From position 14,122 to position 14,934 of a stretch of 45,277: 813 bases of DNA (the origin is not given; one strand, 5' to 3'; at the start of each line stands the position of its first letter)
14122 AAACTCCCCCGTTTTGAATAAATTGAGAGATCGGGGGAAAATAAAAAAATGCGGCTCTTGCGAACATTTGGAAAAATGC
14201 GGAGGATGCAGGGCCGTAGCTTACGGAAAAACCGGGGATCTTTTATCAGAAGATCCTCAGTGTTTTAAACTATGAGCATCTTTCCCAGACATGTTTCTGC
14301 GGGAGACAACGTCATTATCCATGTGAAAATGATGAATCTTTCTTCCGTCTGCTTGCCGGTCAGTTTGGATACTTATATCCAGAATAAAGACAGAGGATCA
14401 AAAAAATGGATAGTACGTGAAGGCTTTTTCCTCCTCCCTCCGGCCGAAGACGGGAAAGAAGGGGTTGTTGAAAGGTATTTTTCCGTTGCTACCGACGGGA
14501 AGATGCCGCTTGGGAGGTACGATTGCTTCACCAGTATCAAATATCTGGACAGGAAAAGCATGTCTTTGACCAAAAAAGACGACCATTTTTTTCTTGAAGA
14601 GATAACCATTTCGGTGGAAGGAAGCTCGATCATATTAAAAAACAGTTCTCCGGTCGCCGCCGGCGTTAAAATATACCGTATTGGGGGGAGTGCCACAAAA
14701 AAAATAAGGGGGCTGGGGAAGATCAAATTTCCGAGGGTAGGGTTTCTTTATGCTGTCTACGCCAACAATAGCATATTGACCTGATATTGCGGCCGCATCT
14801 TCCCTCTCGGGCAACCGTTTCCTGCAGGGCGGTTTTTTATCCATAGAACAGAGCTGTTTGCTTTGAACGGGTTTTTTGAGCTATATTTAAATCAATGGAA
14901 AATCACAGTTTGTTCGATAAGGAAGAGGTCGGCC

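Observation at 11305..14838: Unassigned RiPP-like maturation operon: two radical SAM/SPASM enzymes flanking a PqqD-like recognition protein, plus two unknown ORFs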

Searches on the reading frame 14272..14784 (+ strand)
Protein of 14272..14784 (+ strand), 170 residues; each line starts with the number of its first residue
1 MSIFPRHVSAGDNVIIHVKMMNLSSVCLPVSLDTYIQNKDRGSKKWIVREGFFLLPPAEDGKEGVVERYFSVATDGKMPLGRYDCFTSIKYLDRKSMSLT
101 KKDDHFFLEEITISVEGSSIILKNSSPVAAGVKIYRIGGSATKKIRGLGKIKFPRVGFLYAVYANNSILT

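Call 3: search_protein_families(library=pfam, proteins=[window:14272-14784:+], max_evalue=0.1)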
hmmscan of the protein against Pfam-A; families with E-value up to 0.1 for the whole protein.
window:14272-14784:+ (170 aa): 0 families

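Call 4: search_protein_families(library=ncbifam, proteins=[window:14272-14784:+], max_evalue=0.1)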
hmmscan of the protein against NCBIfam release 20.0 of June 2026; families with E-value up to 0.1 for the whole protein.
window:14272-14784:+ (170 aa): 0 families

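Call 20: find_related_loci(query=A2, collection=genome_contigs, flank=6000)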
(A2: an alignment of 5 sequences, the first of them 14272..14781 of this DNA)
Query A2 (170 aa) in genome_contigs; peptide patterns used: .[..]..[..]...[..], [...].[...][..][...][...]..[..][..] (x = any residue, [..] = any of these).
189 stretches matched a pattern; 1 encode a relative of the query (tblastn E <= 1e-3); 1 distinct loci.
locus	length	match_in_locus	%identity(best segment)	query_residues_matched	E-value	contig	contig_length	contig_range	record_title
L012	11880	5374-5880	41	1-169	9e-51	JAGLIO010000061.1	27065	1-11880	MAG: Candidatus Parcubacteria bacterium isolate RS_2_9 ROV157_2.bin.9.fa_61, whole genome shotgun sequence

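Call 21: find_related_loci(query=A2, collection=metagenome_contigs, flank=6000)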
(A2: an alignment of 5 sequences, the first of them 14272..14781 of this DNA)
Query A2 (170 aa) in metagenome_contigs; peptide patterns used: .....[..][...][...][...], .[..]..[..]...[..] (x = any residue, [..] = any of these).
191 stretches matched a pattern; 5 encode a relative of the query (tblastn E <= 1e-3); 5 distinct loci.
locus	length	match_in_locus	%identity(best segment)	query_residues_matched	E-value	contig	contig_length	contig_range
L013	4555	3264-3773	100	1-170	4e-115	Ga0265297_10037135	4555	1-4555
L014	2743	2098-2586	24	1-166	6e-8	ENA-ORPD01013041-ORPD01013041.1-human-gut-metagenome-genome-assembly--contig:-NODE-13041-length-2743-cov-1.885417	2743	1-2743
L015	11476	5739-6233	26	1-168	2e-7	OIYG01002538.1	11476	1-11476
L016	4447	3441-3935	26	1-168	2e-6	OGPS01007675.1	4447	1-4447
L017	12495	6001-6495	26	1-168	2e-6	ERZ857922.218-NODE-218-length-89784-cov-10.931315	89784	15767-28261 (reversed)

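Call 28: find_homologous_proteins(query=A4, max_evalue=0.01)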
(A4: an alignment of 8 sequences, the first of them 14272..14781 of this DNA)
Query A4 (8 sequences) (170 aa, profile of the alignment): 36 proteins with E <= 0.01 among 2843 candidates.
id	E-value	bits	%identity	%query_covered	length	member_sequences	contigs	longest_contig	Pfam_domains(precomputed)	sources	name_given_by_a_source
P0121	3.1e-67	244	100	100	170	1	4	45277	-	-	-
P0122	3.2e-56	208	42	99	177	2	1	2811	-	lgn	-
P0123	2.0e-51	192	27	99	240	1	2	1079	-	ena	-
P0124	2.2e-51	192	26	99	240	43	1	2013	-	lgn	-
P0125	7.3e-51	190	25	99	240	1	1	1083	-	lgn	-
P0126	1.2e-50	190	25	99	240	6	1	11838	-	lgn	-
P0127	7.6e-49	184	25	99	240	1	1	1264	-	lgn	-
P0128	9.2e-49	184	24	98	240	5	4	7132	-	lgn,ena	-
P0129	1.4e-48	183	24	80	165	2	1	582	-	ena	-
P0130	1.5e-48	183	25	74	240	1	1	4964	-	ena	-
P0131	6.6e-48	181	24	99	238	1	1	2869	-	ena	-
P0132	1.4e-46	177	25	99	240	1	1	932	-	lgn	-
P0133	2.0e-46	176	24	99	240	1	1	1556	-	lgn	-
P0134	1.4e-45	173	26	99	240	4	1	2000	-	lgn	-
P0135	3.0e-45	172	28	99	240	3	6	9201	-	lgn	-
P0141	4.3e-31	126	28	99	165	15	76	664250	-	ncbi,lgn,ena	-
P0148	4.2e-25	107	28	41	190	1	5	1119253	-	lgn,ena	-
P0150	1.6e-24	105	32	78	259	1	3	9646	-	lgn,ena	-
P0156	2.2e-5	42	32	38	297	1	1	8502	-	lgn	-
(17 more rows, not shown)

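Call 29: find_encoding_contigs(protein=P0141, flank=9000, max_places=3)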
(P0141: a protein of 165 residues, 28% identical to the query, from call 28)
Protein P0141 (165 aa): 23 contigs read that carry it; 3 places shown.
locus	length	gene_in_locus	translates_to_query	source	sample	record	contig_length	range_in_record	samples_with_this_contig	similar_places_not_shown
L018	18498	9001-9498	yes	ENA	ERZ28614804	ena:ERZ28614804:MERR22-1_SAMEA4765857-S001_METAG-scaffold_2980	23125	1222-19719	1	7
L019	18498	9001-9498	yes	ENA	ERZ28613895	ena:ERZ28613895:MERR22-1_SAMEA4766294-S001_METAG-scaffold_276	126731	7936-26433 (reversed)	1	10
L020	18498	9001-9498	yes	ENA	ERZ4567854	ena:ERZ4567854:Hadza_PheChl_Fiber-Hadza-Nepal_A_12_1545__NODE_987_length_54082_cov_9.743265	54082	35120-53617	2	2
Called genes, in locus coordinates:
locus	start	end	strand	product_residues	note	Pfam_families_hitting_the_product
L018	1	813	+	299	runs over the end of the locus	PF00303:Thymidylat_synt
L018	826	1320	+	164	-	PF00186:DHFR_1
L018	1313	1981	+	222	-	PF02223:Thymidylate_kin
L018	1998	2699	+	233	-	PF00696:AA_kinase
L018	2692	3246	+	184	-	-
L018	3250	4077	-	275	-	PF00990:GGDEF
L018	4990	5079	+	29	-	-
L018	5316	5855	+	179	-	-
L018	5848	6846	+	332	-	PF04055:Radical_SAM, PF13353:Fer4_12 (weak), PF13186:SPASM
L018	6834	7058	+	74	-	-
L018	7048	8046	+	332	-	PF04055:Radical_SAM, PF13353:Fer4_12 (weak), PF13186:SPASM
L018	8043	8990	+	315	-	PF13353:Fer4_12, PF04055:Radical_SAM, PF13186:SPASM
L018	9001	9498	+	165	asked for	-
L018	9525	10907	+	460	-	-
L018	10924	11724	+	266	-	PF04909:Amidohydro_2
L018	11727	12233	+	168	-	PF00583:Acetyltransf_1, PF13673:Acetyltransf_10 (weak), PF13508:Acetyltransf_7, PF08445:FR47 (weak)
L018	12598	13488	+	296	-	PF14355:Abi_C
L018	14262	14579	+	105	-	PF01520:Amidase_3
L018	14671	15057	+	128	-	PF00293:NUDIX, PF14815:NUDIX_4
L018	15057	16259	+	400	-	PF12102:MrcB_N, PF13020:NOV_C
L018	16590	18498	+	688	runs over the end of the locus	PF13401:AAA_22 (faint), PF13538:UvrD_C_2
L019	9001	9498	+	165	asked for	-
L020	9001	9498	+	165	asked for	-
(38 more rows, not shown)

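Call 30: find_encoding_contigs(protein=P0148, flank=9000, max_places=2)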
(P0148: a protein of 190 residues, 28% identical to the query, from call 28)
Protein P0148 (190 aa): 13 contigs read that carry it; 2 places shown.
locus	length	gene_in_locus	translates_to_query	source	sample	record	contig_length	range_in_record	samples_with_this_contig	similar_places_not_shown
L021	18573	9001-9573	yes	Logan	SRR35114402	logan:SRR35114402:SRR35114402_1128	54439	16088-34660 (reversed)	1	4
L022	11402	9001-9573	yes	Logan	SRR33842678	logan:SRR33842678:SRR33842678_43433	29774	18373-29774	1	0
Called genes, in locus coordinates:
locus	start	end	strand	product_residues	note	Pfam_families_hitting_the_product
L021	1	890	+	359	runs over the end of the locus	PF00583:Acetyltransf_1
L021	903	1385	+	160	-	PF00583:Acetyltransf_1, PF13420:Acetyltransf_4, PF13673:Acetyltransf_10, PF13508:Acetyltransf_7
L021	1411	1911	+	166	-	PF00583:Acetyltransf_1 (weak)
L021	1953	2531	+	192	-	-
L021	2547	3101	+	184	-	PF01725:Ham1p_like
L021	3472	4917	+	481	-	PF13328:HD_4, PF01966:HD, PF04607:RelA_SpoT, PF02824:TGS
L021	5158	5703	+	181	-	-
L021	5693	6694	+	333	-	PF04055:Radical_SAM, PF13353:Fer4_12 (weak), PF13186:SPASM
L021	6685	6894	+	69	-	-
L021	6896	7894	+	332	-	PF04055:Radical_SAM, PF13353:Fer4_12 (weak), PF13186:SPASM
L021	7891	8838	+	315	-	PF13353:Fer4_12, PF04055:Radical_SAM, PF13186:SPASM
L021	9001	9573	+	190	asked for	-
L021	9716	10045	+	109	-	-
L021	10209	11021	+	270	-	PF04909:Amidohydro_2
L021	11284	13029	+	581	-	PF07973:tRNA_SAD, PF00587:tRNA-synt_2b, PF03129:HGTP_anticodon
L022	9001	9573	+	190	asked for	-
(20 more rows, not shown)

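Call 31: find_encoding_contigs(protein=P0150, flank=9000, max_places=2)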
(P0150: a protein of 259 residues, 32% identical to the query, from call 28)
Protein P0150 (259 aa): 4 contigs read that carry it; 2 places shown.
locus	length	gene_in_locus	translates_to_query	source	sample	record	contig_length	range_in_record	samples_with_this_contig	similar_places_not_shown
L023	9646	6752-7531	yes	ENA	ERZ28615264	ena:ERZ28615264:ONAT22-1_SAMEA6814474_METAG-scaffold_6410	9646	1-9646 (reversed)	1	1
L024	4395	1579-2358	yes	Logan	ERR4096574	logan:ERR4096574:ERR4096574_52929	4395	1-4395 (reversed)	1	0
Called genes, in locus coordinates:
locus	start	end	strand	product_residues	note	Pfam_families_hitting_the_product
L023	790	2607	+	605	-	PF03382:DUF285 (faint)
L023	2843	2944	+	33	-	-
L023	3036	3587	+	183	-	-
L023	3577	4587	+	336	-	PF04055:Radical_SAM, PF13353:Fer4_12 (weak), PF13186:SPASM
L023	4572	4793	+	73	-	-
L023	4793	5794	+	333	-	PF04055:Radical_SAM, PF13353:Fer4_12 (weak), PF13186:SPASM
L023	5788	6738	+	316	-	PF13353:Fer4_12, PF04055:Radical_SAM, PF13186:SPASM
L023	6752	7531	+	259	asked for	-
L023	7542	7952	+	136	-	-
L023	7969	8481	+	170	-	PF13302:Acetyltransf_3 (weak), PF00583:Acetyltransf_1, PF13673:Acetyltransf_10, PF13508:Acetyltransf_7, PF14542:Acetyltransf_CG (weak), PF08445:FR47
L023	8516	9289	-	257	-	PF04909:Amidohydro_2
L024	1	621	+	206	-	?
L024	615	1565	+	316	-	PF13353:Fer4_12, PF04055:Radical_SAM, PF13186:SPASM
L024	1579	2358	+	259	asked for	-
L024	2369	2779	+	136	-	-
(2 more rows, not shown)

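Call 35: search_protein_families(library=pfam, proteins=[L018:5316-5852:+, L018:6834-7055:+, L018:9525-10904:+, L023:7542-7949:+, L018:5848-6843:+, L018:7048-8043:+, L018:8043-8987:+], max_evalue=1)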
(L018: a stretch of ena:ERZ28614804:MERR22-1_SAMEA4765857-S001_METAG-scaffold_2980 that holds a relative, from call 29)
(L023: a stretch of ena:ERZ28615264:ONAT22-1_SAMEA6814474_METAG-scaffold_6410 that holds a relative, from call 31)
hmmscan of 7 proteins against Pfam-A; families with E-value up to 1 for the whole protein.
L018:5316-5852:+ (179 aa): 0 families

L018:6834-7055:+ (74 aa): 1 family
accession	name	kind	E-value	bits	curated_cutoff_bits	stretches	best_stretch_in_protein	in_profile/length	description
PF23792.1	CD1375-like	-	0.0069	16.8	27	1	19-48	5-40/48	CD1375-like protein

L018:9525-10904:+ (460 aa): 2 families
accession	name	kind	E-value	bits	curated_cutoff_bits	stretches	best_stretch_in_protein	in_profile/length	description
PF00611.28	FCH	-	0.042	14.6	27.8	1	157-183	7-33/78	Fes/CIP4, and EFC/F-BAR homology domain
PF13642.11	DUF4144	-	0.11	13.6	27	0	97-151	18-72/100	protein structure with unknown function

L023:7542-7949:+ (136 aa): 0 families

L018:5848-6843:+ (332 aa): 4 families
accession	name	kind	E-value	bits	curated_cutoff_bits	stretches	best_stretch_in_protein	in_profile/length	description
PF04055.27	Radical_SAM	-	7.6e-27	94.9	29.5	1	19-173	3-166/166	Radical SAM superfamily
PF13186.11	SPASM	-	1.3e-11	45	21.5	1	244-303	1-66/67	Iron-sulfur cluster-binding domain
PF13353.11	Fer4_12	-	1.1e-05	26.2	22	1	23-120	15-116/137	4Fe-4S single cluster domain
PF08282.18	Hydrolase_3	-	0.029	14.5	20.9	0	130-171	12-53/255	haloacid dehalogenase-like hydrolase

L018:7048-8043:+ (332 aa): 4 families
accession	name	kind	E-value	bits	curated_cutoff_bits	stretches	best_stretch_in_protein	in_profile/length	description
PF04055.27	Radical_SAM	-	2.9e-22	80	29.5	1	12-145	3-147/166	Radical SAM superfamily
PF13186.11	SPASM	-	1.4e-08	35.4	21.5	1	246-304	1-67/67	Iron-sulfur cluster-binding domain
PF13353.11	Fer4_12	-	3e-06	28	22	1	14-110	13-115/137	4Fe-4S single cluster domain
PF11560.13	LAP2alpha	-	0.021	14.7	25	1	130-178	39-85/234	Lamina-associated polypeptide 2 alpha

L018:8043-8987:+ (315 aa): 6 families
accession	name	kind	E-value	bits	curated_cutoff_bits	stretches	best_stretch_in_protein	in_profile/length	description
PF04055.27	Radical_SAM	-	4.6e-22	79.4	29.5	1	13-150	2-152/166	Radical SAM superfamily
PF13186.11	SPASM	-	1.5e-11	44.8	21.5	1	234-292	1-67/67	Iron-sulfur cluster-binding domain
PF13353.11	Fer4_12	-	5.9e-09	36.8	22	1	15-115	12-119/137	4Fe-4S single cluster domain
PF17285.8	PRMT5_TIM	-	0.016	14.9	30.2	1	46-100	190-238/252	PRMT5 TIM barrel domain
PF24619.1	Ig_SibA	-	0.1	13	27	1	47-109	54-116/135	SibA-like, immunoglobulin-like domain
PF18256.6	HscB_4_cys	-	0.46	10.8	26.2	1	22-29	20-27/27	Co-chaperone HscB tetracysteine metal binding motif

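Call 58: predict_structure(alignment_id=A8)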
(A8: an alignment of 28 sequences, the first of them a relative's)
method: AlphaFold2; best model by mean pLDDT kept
length: 170 residues; sequences in the alignment: 28
mean_pLDDT: 94.9   pTM: 0.86
mean pLDDT of the five models: 94.9, 94.3, 93.6, 93.7, 93.6
residues with pLDDT >= 90: 158; 70-90: 12; 50-70: 0; < 50: 0
segments of 3 or more residues with pLDDT < 50: none
pLDDT, mean of each block of 10 residues (from residue 1): 95 96 95 96 93 96 95 92 96 92 94 97 96 97 97 96 93
secondary structure, 60 per line:
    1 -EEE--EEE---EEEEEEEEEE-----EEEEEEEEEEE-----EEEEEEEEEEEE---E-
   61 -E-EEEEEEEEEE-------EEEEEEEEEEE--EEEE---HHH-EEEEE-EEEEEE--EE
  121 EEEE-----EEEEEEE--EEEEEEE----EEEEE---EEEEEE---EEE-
elements in order: E2-4 E7-9 E13-22 E28-38 E44-55 E64-73 E81-91 E94-97 E105-109 E111-116 E119-124 E130-136 E139-145 E150-154 E158-163 E167-169

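Call 64: fold_search(model_id=the predicted structure, library=pdb)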
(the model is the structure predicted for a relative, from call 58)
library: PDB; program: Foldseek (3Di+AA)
matches with E <= 10: 1763; with E <= 0.001: 107
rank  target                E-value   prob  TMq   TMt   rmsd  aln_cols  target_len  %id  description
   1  4kkp_B                1.5e-06  1.00  0.48  0.36  13.7       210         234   10  Crystal structure of Vibrio cholerae RbmA (crystal form 2) (released 2013-05-22)
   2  1nug_B                5.0e-06  1.00  0.43  0.13  10.5       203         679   11  Role of Calcium Ions in the Activation and Activity of the Transglutaminase 3 Enzyme (2 calciums, 1 Mg, inactive form) (released 2003-04-22)
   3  6a8p_A                6.5e-06  1.00  0.44  0.14  10.1       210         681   11  Transglutaminase 2 mutant G224V in complex with GTP (released 2018-09-26)
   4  6a8p_C                7.6e-06  1.00  0.41  0.13  10.7       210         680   10  Transglutaminase 2 mutant G224V in complex with GTP (released 2018-09-26)
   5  3s3p_A                1.1e-05  1.00  0.39  0.14  10.5       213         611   10  Transglutaminase 2 in complex with a novel inhibitor (released 2012-06-06)
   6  5mho_B                1.2e-05  1.00  0.45  0.14   9.3       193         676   13  FXIIIa in complex with the inhibitor ZED2369 (released 2017-12-20)
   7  6a8p_B                1.2e-05  1.00  0.43  0.14  10.7       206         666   10  Transglutaminase 2 mutant G224V in complex with GTP (released 2018-09-26)
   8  5mhm_B                1.3e-05  1.00  0.45  0.14   9.9       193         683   13  FXIIIa in complex with the inhibitor ZED1630 (released 2017-12-20)
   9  1fie_A                1.3e-05  1.00  0.43  0.13   9.9       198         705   12  RECOMBINANT HUMAN COAGULATION FACTOR XIII (released 1997-02-12)
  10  4kkp_A                1.4e-05  1.00  0.48  0.36  14.4       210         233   10  Crystal structure of Vibrio cholerae RbmA (crystal form 2) (released 2013-05-22)
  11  4kkq_A                1.5e-05  1.00  0.45  0.35  16.4       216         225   10  Crystal structure of Vibrio cholerae RbmA (crystal form 1) (released 2013-05-22)
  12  1l9m_B                2.1e-05  1.00  0.41  0.13  10.6       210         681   10  Three-dimensional structure of the human transglutaminase 3 enzyme: binding of calcium ions change structure for activ (released 2002-05-29)
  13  4ncd                  2.1e-05  1.00  0.33  0.28   9.2       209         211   12  Crystal Structure of Class 5 Fimbriae Chaperone CfaA (released 2014-08-27)
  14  5mhn_B                2.4e-05  1.00  0.45  0.14   9.4       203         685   14  FXIIIa in complex with the inhibitor ZED2360 (released 2017-12-20)
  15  8oxy_A                2.5e-05  1.00  0.43  0.13  10.7       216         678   10  Transglutaminase 3 without calcium in complex with DH patient-derived Fab DH63-B02 (released 2023-10-18)
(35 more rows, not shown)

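Call 67: list_cluster_members(proteins=[P0141, P0148, P0156, P0160])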
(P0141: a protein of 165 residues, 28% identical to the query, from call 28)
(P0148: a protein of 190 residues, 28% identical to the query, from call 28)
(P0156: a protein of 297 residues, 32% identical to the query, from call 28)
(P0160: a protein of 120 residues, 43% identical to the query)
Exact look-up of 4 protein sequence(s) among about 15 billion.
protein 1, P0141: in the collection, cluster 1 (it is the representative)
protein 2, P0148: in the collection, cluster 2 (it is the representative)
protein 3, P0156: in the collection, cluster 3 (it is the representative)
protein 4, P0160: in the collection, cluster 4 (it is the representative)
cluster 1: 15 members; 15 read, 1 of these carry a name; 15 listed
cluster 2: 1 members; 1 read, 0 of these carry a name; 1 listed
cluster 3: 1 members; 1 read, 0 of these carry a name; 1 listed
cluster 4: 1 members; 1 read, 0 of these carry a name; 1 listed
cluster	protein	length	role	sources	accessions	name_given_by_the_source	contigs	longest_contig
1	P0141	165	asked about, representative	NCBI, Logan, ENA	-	-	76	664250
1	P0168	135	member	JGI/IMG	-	hypothetical protein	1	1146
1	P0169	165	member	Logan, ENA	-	-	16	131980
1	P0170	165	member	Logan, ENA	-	-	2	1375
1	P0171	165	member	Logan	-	-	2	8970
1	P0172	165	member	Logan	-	-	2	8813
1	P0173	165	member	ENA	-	-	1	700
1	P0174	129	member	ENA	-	-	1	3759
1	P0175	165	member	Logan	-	-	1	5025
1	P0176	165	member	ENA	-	-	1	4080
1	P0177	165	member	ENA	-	-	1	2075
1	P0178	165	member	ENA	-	-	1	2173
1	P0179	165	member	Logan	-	-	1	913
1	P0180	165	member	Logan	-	-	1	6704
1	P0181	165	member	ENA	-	-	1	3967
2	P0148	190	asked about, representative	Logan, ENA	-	-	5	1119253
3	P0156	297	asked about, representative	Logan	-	-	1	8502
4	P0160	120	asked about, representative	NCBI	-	-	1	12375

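Call 68: find_encoding_contigs(protein=P0156, flank=9000, max_places=2)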
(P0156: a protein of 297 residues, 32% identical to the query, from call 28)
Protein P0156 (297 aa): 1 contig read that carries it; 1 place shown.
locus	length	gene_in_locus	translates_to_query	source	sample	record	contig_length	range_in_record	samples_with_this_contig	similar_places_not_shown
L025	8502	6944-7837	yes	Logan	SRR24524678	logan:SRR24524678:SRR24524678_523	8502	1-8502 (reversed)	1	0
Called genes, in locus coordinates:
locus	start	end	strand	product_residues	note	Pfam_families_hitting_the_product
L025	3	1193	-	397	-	?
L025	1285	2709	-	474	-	PF13088:BNR_2, PF04945:YHS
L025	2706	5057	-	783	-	PF13620:CarboxypepD_reg (weak), PF13715:CarbopepD_reg_2, PF07715:Plug, PF00593:TonB_dep_Rec_b-barrel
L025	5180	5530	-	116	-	-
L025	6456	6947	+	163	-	PF27765:UCP032817-like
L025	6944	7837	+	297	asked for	-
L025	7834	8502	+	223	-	?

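Call 72: search_protein_families(library=pfam, proteins=[L025:6456-6944:+], max_evalue=10)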
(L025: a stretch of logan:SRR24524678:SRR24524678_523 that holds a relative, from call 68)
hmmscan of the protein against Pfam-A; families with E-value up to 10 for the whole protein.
L025:6456-6944:+ (163 aa): 1 family
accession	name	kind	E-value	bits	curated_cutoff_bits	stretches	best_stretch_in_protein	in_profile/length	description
PF24126.1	DUF7394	-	0.41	11.4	27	0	139-156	22-39/65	Family of unknown function (DUF7394)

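Call 84: find_related_loci(query=A4, collection=viral_contigs, flank=6000)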
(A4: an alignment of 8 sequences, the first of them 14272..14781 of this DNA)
Query A4 (170 aa) in viral_contigs; peptide patterns used: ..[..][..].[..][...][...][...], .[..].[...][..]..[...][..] (x = any residue, [..] = any of these).
24 stretches matched a pattern, but none encodes a relative of the query by tblastn (E <= 1e-3).
